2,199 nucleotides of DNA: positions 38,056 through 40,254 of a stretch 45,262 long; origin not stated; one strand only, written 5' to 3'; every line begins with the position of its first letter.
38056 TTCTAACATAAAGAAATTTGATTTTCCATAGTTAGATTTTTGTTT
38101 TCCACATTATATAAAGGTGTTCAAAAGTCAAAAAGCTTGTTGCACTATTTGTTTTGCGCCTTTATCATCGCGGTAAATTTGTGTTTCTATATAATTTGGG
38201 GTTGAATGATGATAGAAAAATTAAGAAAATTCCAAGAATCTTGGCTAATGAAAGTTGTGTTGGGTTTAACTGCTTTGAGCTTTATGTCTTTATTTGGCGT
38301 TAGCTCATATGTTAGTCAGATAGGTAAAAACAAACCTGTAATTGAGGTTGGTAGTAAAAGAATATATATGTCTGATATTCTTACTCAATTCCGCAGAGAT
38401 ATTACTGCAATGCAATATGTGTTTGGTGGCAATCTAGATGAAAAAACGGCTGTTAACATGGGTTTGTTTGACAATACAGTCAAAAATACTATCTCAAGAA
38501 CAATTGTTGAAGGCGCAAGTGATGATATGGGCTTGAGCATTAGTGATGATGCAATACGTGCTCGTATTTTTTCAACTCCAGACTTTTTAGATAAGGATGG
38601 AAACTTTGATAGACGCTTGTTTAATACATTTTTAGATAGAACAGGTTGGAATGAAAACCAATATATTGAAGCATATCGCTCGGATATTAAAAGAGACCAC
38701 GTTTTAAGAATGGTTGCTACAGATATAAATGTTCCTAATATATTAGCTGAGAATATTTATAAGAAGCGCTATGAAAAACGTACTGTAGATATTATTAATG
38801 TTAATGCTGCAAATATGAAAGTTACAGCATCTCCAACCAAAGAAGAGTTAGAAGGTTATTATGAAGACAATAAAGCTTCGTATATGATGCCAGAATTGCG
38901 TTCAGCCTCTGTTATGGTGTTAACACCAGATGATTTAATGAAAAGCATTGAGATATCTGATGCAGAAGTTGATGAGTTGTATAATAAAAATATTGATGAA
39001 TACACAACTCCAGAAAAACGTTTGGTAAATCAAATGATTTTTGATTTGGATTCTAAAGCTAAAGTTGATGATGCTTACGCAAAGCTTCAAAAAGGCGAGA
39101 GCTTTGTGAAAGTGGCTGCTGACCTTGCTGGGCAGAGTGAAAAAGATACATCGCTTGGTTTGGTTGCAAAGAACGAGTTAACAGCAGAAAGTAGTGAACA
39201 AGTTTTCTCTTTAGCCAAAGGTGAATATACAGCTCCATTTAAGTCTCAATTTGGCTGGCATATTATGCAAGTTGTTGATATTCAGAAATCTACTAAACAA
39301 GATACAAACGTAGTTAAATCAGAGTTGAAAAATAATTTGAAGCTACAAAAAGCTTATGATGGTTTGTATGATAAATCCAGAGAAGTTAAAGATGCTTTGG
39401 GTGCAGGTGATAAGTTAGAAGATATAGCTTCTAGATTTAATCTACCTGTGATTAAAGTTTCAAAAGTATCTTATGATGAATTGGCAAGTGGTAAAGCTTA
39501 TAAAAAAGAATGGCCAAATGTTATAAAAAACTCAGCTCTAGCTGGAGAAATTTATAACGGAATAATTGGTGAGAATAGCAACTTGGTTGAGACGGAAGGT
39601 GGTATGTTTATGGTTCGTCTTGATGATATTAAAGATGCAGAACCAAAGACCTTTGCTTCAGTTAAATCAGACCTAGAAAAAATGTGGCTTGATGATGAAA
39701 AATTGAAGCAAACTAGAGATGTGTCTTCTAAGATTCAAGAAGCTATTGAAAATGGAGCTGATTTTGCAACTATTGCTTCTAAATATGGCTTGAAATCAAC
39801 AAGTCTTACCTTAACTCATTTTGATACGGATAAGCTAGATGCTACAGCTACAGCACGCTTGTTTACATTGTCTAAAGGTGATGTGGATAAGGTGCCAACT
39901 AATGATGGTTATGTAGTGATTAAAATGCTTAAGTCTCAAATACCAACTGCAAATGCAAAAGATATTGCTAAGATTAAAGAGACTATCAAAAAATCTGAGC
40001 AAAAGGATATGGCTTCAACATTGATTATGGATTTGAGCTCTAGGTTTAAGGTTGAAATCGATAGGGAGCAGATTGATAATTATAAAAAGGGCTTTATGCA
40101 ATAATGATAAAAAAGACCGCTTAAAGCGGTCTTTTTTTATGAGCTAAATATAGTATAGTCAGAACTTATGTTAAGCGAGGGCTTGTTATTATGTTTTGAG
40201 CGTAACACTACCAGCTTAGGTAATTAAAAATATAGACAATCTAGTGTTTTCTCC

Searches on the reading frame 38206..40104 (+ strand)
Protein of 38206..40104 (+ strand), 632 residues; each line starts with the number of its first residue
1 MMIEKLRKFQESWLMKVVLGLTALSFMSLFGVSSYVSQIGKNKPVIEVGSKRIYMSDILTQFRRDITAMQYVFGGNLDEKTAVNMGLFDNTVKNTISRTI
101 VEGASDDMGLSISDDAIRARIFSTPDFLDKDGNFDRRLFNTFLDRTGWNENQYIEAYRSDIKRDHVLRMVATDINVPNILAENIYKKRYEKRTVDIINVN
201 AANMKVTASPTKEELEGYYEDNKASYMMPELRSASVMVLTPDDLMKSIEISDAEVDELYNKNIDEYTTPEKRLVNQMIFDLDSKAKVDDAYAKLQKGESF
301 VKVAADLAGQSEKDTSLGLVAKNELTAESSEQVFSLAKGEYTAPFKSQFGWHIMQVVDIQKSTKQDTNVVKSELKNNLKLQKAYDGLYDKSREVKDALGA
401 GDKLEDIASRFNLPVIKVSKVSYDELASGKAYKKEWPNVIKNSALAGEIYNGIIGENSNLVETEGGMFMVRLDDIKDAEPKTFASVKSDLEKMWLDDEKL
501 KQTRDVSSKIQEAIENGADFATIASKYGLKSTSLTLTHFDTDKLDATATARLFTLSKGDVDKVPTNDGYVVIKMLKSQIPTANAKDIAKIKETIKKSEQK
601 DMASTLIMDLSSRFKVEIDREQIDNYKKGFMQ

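Call 67: search_protein_families(library=ncbifam, proteins=[window:38206-40104:+], max_evalue=0.00001)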
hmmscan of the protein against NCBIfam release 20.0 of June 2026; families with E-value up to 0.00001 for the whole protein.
window:38206-40104:+ (632 aa): 6 families
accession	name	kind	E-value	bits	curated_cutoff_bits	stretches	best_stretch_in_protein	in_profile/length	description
NF008054.0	PRK10788.1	equivalog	4.5e-50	171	493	1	2-620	1-621/626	peptidylprolyl isomerase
NF000809.0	PRK00059.1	equivalog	9.5e-36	123.8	303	1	216-399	144-327/336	peptidylprolyl isomerase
NF002846.0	PRK03095.1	equivalog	9.3e-12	45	361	1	260-406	122-267/287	peptidylprolyl isomerase PrsA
TIGR02933.1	nifM_nitrog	equivalog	4.2e-08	33.4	168.2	1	249-382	101-243/256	nitrogen fixation protein NifM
NF008038.0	PRK10770.1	equivalog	1.1e-07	31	394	1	277-367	297-391/431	peptidylprolyl isomerase SurA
NF002824.0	PRK02998.1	subfamily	3.6e-07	29.8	360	0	258-386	122-248/283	peptidylprolyl isomerase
